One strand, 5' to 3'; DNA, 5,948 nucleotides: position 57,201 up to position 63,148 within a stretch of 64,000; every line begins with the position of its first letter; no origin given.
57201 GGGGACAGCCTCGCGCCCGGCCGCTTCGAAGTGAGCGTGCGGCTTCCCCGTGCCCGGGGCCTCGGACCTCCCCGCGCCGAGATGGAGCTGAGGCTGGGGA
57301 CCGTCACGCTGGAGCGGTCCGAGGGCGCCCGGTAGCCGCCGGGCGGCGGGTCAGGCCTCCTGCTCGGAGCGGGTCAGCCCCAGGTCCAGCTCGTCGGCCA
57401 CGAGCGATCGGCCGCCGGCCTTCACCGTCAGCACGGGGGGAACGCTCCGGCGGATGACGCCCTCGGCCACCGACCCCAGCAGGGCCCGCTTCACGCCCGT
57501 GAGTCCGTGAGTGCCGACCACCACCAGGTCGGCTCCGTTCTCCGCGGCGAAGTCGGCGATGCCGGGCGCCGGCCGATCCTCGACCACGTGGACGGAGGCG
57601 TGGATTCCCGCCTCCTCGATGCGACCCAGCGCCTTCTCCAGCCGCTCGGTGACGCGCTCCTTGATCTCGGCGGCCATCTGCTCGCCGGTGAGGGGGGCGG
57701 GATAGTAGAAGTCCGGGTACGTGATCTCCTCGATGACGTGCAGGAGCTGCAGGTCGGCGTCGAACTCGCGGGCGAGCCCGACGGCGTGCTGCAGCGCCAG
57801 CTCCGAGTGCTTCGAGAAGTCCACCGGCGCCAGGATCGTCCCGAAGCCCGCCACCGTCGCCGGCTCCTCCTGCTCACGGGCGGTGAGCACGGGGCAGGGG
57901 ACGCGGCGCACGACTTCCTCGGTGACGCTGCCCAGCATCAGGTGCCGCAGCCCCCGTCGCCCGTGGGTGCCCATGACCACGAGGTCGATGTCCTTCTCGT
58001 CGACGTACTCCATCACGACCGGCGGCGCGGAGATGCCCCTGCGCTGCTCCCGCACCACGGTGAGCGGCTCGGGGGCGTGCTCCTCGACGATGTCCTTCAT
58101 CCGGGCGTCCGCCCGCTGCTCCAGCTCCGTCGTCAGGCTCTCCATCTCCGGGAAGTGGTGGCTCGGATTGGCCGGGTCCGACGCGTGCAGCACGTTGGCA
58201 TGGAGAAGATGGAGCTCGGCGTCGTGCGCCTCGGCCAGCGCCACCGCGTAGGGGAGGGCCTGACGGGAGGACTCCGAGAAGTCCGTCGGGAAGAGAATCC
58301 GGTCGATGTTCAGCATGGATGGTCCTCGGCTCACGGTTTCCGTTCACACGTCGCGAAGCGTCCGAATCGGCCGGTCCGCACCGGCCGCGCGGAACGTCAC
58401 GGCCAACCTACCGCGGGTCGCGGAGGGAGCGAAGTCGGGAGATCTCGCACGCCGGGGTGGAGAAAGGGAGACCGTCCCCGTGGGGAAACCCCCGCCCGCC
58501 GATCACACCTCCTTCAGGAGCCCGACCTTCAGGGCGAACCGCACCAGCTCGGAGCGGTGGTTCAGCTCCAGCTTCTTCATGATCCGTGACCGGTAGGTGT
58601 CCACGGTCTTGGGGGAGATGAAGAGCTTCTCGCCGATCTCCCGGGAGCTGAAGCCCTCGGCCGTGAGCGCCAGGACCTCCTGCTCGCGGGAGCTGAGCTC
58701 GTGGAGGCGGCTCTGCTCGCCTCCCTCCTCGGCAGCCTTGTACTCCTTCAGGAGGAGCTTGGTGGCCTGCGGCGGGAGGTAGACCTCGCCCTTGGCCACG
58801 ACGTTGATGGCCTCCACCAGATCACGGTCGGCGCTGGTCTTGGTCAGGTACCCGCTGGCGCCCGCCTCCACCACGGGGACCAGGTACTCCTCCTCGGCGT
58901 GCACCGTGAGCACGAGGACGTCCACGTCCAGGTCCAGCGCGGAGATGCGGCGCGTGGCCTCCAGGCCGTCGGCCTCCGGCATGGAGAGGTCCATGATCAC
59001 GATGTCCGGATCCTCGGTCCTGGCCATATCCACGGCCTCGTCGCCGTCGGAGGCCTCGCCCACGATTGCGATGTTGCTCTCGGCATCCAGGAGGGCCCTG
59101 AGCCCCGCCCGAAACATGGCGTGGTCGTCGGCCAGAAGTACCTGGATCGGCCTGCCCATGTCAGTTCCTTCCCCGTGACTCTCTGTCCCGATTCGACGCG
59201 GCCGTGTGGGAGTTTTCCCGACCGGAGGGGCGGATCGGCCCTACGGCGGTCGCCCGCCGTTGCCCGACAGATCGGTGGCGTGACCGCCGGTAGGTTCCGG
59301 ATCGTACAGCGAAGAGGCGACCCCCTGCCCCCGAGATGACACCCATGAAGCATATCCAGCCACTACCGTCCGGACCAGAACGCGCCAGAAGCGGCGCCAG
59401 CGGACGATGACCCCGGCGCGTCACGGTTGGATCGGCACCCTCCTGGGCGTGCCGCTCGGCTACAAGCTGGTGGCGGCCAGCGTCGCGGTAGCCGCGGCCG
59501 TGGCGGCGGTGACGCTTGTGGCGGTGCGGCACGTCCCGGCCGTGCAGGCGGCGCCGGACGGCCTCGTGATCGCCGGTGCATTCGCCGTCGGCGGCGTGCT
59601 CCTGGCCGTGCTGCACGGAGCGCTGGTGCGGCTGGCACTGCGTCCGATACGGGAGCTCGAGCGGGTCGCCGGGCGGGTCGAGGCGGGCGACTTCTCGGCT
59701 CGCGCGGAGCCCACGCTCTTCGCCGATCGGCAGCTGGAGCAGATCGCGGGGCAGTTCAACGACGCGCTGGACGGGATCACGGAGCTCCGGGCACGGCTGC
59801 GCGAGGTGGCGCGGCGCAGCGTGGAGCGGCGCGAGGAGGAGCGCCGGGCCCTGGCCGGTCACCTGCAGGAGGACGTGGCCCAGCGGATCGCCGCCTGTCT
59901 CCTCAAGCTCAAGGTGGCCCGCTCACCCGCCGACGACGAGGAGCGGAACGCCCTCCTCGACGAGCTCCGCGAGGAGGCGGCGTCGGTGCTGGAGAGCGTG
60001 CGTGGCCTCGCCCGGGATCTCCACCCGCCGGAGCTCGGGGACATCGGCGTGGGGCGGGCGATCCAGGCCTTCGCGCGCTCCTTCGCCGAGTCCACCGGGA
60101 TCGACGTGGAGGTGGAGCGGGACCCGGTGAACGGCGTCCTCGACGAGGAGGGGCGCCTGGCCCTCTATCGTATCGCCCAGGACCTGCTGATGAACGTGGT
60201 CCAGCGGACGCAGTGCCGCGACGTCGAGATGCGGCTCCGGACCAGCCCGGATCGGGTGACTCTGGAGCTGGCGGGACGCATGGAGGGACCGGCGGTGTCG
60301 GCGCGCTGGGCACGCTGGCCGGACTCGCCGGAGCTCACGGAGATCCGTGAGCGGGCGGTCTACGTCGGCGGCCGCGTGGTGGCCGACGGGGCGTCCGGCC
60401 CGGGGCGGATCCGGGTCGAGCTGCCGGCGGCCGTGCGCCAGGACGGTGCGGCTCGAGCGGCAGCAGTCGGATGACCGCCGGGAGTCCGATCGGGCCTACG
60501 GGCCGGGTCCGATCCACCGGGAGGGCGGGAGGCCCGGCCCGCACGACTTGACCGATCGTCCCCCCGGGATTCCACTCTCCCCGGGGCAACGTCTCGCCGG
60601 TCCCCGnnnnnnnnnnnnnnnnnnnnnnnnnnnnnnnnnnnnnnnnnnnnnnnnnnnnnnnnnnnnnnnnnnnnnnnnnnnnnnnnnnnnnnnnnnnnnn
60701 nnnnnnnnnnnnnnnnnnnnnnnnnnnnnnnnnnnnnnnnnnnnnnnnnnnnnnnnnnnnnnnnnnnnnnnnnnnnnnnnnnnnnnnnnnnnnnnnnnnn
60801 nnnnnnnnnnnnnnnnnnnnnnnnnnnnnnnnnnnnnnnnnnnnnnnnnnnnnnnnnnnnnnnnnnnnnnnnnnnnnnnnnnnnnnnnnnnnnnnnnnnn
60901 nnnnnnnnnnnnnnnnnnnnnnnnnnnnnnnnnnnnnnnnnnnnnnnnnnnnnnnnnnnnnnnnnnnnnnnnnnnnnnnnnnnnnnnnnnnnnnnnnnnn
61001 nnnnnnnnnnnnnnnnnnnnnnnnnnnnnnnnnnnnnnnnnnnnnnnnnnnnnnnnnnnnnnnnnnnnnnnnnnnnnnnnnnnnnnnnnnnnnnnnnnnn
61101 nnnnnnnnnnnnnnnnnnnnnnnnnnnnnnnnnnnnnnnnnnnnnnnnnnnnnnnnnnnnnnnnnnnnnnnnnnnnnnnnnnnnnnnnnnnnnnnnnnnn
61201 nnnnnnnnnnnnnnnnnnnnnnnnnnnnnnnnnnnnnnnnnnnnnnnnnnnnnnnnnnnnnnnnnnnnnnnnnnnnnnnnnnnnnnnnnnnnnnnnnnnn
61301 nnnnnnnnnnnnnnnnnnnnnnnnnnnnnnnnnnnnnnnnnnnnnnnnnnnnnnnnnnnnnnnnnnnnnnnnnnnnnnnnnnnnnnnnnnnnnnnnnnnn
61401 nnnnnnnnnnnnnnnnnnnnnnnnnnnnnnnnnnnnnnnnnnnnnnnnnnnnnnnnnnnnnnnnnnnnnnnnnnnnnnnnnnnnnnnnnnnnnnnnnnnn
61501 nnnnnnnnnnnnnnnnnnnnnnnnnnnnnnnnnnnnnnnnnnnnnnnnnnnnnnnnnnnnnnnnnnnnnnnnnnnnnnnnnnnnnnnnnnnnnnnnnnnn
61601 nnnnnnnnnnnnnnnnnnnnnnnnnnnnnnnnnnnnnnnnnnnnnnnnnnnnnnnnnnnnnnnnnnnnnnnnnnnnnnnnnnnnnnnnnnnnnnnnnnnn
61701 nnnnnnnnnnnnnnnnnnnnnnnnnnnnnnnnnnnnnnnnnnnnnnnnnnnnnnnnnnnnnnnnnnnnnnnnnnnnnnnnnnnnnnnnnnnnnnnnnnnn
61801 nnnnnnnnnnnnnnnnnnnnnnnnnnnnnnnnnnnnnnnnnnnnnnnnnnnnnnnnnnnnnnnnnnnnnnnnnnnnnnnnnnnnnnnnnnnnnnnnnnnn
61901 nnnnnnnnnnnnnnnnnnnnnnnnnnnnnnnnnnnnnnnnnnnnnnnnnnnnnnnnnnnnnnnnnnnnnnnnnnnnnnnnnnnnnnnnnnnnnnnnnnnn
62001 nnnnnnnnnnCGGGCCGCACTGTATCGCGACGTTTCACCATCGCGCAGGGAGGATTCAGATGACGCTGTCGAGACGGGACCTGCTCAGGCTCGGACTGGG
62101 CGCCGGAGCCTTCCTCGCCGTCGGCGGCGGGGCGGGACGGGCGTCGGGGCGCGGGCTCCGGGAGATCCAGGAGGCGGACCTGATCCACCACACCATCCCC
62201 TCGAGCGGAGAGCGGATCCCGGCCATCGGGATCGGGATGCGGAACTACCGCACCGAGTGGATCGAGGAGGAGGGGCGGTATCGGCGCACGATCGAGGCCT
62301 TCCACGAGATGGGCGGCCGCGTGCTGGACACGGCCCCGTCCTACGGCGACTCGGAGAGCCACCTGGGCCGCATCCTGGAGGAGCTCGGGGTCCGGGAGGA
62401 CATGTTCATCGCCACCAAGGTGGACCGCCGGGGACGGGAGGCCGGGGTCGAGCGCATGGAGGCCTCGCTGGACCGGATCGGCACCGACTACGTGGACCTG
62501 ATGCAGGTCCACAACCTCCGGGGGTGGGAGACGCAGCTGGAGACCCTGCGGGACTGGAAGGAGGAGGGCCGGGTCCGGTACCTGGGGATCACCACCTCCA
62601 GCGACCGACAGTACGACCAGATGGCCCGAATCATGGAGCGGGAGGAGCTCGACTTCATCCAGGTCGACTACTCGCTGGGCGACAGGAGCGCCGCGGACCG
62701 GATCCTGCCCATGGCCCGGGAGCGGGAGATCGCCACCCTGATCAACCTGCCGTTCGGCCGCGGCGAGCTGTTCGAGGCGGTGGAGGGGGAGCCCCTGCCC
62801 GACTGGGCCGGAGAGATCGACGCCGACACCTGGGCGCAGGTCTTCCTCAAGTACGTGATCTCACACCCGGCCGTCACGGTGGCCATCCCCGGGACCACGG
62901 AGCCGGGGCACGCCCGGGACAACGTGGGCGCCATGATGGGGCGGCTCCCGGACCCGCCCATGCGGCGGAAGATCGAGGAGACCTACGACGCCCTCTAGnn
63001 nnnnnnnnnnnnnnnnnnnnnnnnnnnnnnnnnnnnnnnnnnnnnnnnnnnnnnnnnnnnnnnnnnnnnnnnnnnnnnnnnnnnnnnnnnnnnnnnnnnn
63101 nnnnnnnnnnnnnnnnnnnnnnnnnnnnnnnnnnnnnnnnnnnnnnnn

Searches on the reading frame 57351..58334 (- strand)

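Call 71: search_protein_families(library=pfam, proteins=[window:57351-58334:-], max_evalue=0.001)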
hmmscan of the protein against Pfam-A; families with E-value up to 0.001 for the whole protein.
window:57351-58334:- (327 aa): 1 family
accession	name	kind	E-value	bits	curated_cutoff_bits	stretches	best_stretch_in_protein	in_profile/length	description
PF00582.32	Usp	-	1.7e-68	230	24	2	164-305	2-141/141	Universal stress protein family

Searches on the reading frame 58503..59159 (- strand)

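Call 71: search_protein_families(library=pfam, proteins=[window:58503-59159:-], max_evalue=0.001)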
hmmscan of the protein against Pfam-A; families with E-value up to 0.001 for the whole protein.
window:58503-59159:- (218 aa): 3 families
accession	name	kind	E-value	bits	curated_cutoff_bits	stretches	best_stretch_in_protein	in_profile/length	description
PF00072.30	Response_reg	-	1e-29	103.4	30.2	1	7-119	1-111/111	Response regulator receiver domain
PF00196.25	GerE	-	1.1e-20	73.5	23.5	1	154-209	2-57/57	Bacterial regulatory proteins, luxR family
PF08281.18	Sigma70_r4_2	-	6.5e-09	35.7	25.7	1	151-197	7-54/54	Sigma-70, region 4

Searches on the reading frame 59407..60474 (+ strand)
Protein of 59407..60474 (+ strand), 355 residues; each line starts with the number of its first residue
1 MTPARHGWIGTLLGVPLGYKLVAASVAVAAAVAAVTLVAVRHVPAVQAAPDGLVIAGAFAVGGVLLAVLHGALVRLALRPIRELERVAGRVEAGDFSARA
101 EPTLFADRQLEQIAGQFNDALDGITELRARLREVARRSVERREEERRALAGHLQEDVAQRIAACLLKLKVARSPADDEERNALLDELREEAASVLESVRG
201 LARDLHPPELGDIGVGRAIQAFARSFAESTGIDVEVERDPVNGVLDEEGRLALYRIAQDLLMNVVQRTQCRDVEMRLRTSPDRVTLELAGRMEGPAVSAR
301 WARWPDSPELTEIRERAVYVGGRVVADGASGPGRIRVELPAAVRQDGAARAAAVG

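Call 71: search_protein_families(library=pfam, proteins=[window:59407-60474:+], max_evalue=0.001)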
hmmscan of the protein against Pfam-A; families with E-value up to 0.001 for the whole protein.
window:59407-60474:+ (355 aa): 2 families
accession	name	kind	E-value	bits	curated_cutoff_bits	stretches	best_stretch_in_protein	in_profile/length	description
PF00672.30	HAMP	-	4.7e-06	27.3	25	1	73-124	2-51/53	HAMP domain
PF07730.19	HisKA_3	-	1.3e-05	26.1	24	1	145-210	1-68/68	Histidine kinase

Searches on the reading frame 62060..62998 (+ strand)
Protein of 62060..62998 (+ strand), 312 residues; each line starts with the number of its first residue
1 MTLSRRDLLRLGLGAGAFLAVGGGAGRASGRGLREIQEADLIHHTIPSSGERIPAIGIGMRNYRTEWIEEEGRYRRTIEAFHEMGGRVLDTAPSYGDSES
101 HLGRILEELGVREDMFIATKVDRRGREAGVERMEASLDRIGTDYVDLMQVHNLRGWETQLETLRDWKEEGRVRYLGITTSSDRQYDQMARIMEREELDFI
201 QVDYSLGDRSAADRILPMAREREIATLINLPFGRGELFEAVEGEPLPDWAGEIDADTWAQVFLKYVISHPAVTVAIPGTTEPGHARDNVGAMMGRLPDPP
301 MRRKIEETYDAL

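Call 71: search_protein_families(library=pfam, proteins=[window:62060-62998:+], max_evalue=0.001)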
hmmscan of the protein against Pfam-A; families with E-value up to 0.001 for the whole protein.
window:62060-62998:+ (312 aa): 1 family
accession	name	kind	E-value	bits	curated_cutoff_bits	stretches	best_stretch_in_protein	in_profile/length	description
PF00248.27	Aldo_ket_red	-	8.8e-34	117.3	24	1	56-298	2-280/291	Aldo/keto reductase family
